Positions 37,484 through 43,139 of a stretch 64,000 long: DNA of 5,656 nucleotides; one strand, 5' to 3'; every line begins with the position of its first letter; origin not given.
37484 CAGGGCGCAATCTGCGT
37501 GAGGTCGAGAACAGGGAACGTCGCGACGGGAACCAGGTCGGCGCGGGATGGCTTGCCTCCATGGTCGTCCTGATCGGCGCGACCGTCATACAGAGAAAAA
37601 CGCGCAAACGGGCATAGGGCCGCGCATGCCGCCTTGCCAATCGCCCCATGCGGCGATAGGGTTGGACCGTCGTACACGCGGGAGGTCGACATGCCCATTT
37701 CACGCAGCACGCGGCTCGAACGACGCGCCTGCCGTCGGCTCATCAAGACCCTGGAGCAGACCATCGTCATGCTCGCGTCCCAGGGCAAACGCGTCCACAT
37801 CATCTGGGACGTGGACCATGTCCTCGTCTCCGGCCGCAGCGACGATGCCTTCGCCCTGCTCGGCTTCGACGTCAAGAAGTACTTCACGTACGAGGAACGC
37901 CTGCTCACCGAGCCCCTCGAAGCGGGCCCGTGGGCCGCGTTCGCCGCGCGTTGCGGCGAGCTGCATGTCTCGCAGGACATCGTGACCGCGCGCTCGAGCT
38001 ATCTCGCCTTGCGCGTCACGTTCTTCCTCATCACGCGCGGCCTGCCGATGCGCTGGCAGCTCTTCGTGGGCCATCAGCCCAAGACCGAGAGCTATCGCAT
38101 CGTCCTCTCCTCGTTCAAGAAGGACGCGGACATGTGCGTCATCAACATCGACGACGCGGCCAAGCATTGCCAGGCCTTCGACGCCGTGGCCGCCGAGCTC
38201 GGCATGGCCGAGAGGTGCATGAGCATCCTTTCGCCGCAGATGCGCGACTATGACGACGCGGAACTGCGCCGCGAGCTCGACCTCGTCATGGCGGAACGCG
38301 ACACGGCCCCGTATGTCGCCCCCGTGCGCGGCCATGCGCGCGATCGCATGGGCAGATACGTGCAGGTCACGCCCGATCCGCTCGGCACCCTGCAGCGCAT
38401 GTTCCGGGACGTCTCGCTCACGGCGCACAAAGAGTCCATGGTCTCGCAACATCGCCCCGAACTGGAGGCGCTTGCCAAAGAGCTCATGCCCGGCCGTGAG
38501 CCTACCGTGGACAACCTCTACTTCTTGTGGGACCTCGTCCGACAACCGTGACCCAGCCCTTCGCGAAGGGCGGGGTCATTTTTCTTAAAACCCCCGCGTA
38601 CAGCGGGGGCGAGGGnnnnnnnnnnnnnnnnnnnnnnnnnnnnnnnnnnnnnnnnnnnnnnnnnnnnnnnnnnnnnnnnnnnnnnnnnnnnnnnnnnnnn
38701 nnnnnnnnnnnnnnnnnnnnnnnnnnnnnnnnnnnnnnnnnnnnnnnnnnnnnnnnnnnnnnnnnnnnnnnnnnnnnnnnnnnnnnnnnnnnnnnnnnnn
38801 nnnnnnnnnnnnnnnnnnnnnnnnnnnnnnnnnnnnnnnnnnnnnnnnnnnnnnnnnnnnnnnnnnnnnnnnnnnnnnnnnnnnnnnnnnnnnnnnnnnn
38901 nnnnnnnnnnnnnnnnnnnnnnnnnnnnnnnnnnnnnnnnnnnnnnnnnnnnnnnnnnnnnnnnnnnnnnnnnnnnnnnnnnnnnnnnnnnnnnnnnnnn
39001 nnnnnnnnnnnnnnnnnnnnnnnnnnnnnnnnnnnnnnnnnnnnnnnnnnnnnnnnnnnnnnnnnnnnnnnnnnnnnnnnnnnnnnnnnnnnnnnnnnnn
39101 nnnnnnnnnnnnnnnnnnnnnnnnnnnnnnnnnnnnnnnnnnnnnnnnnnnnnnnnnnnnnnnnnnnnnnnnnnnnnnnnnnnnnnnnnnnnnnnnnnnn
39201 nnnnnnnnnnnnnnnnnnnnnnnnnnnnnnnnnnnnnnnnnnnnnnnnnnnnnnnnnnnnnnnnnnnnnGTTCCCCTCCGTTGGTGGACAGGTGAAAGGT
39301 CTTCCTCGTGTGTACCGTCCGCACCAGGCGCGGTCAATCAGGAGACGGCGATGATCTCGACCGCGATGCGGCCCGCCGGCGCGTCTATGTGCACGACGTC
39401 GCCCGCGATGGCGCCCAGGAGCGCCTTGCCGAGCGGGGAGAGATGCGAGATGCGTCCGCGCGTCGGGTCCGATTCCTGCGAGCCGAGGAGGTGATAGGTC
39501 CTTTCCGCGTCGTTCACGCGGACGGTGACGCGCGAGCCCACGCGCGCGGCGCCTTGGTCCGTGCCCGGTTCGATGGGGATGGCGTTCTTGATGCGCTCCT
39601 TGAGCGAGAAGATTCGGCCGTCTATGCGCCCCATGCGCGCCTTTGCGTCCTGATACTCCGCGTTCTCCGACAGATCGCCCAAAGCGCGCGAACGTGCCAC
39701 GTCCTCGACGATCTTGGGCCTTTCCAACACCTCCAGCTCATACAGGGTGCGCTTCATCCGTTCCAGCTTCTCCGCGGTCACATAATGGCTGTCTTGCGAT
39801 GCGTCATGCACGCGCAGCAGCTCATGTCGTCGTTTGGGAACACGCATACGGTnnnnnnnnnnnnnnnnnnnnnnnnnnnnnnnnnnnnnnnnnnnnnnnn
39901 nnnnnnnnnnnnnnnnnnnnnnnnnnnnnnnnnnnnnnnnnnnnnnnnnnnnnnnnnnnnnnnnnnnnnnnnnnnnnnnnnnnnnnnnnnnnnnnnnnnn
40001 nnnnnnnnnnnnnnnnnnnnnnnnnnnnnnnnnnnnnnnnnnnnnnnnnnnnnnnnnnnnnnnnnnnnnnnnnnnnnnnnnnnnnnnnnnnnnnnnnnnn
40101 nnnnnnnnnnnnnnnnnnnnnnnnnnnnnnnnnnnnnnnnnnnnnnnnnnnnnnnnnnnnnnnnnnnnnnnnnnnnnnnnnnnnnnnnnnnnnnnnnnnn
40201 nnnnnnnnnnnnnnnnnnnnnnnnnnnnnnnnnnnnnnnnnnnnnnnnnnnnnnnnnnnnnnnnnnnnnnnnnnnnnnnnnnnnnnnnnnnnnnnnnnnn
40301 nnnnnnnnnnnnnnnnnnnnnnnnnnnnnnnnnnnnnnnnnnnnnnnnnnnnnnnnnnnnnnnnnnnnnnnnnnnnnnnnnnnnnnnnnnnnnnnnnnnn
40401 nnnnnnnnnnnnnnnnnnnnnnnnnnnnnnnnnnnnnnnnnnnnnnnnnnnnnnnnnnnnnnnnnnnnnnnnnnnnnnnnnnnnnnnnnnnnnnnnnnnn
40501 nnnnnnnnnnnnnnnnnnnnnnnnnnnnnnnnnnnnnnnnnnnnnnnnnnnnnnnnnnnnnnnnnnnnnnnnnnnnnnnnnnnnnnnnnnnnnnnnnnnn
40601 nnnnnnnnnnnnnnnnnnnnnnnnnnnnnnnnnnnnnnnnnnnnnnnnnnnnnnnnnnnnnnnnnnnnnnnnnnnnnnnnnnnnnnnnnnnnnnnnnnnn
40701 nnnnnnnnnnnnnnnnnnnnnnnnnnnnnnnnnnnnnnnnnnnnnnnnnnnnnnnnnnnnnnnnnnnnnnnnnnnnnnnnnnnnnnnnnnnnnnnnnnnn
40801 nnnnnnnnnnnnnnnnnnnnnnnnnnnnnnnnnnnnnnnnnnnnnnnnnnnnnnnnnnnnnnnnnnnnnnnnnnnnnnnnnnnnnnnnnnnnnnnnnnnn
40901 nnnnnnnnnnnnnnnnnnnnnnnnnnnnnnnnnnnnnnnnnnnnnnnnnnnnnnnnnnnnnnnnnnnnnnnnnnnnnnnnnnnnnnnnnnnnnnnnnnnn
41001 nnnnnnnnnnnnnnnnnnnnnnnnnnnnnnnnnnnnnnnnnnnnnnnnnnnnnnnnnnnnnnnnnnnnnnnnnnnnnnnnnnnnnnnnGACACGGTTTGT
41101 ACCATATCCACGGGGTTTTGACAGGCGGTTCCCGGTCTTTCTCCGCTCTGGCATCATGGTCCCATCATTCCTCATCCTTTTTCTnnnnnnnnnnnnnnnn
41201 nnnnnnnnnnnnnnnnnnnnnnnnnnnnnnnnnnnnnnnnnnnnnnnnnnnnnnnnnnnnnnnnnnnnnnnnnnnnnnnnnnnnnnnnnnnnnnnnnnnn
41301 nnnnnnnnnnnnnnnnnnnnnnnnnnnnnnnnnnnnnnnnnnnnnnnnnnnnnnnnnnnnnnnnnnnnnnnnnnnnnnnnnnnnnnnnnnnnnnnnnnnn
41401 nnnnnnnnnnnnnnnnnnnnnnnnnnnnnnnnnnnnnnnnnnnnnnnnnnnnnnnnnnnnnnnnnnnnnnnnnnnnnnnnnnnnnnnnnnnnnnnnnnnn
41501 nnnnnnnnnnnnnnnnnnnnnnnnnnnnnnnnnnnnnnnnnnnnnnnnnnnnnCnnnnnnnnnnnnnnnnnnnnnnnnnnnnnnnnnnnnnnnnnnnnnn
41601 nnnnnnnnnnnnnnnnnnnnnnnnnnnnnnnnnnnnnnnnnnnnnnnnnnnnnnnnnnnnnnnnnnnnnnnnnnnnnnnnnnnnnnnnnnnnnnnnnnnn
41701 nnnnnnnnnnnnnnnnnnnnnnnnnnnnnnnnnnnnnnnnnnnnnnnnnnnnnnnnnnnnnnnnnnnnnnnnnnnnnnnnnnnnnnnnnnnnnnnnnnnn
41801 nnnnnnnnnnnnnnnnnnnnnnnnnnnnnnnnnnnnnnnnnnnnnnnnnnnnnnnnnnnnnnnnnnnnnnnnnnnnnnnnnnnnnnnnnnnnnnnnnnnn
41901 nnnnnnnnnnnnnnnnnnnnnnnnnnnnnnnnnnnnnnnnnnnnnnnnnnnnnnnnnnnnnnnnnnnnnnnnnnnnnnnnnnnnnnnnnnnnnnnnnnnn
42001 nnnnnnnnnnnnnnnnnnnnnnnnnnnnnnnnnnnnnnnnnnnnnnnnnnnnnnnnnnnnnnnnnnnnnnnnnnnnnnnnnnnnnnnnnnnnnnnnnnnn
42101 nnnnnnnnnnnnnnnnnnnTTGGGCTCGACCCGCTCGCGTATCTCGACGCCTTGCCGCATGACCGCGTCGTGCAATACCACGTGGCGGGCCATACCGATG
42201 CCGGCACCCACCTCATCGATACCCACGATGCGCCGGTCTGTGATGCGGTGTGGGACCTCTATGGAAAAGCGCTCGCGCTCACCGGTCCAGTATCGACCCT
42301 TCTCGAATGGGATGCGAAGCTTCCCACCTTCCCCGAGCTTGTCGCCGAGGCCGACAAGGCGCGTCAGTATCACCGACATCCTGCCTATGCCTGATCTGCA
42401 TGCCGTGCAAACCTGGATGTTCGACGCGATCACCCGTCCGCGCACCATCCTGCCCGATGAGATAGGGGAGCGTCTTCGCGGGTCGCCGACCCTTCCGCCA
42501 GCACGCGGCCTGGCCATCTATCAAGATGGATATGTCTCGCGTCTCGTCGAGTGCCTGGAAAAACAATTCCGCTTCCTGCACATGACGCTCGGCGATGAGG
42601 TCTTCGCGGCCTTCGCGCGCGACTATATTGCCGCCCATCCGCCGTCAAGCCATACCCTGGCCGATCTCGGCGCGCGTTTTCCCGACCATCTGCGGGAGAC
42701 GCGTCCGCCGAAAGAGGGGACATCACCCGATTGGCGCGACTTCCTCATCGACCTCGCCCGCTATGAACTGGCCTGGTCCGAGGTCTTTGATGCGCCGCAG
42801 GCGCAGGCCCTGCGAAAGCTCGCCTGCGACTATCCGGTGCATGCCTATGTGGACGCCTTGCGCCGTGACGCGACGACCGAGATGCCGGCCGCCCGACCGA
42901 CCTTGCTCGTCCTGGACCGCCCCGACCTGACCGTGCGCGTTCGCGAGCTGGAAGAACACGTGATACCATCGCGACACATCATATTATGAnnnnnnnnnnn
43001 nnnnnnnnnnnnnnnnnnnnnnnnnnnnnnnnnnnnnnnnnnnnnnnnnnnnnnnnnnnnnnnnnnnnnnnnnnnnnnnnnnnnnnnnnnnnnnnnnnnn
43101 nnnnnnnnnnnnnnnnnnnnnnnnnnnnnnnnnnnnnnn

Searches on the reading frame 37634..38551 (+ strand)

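Call 49: search_protein_families(library=pfam, proteins=[window:37634-38551:+], max_evalue=0.001)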
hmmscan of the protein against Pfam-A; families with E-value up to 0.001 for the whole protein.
window:37634-38551:+ (305 aa): 1 family
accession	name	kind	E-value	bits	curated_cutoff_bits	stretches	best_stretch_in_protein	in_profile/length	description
PF06189.17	5-nucleotidase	-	4.5e-05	22.8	28.2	1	48-182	152-286/302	5'-nucleotidase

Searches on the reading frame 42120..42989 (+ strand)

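Call 7: search_protein_families(library=ncbifam, proteins=[window:42120-42989:+], max_evalue=0.01)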
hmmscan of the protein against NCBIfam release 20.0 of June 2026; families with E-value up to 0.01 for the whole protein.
window:42120-42989:+ (289 aa): 1 family
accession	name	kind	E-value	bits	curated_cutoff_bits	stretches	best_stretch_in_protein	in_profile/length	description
NF050145.1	RiPP_RRE_HvfC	equivalog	1.6e-09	38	142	1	127-228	22-117/237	HvfC family RiPP maturation protein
